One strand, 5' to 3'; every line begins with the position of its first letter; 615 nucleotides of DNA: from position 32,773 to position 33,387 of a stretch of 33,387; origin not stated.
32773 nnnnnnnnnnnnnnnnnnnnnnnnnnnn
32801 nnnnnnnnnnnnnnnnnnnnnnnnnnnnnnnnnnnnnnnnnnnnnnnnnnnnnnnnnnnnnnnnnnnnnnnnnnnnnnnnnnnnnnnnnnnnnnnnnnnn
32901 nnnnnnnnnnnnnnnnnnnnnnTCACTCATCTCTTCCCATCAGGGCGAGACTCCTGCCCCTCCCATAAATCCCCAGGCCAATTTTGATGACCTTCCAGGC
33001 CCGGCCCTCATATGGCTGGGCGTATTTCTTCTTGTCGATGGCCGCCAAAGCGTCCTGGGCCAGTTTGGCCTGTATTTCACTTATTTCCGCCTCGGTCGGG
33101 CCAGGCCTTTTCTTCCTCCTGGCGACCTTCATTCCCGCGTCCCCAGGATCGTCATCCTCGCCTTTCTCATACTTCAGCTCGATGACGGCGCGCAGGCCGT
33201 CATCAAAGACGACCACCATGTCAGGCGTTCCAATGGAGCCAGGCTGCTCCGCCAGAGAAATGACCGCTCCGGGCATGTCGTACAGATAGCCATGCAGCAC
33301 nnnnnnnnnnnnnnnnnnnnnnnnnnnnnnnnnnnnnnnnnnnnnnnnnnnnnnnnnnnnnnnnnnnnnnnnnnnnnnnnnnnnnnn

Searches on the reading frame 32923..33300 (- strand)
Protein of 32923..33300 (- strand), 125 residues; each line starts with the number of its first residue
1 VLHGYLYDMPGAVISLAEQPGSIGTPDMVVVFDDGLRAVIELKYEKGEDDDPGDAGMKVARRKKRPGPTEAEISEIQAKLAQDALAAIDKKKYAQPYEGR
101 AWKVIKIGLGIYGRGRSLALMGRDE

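Call 14: search_protein_families(library=pfam, proteins=[window:32923-33300:-], max_evalue=0.01)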
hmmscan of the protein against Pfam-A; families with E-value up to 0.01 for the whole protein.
window:32923-33300:- (125 aa): 1 family
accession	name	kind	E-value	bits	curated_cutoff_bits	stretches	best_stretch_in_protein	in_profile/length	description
PF08011.17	PDDEXK_9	-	7.6e-06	26.3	25.5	1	22-114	29-98/105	PD-(D/E)XK nuclease superfamily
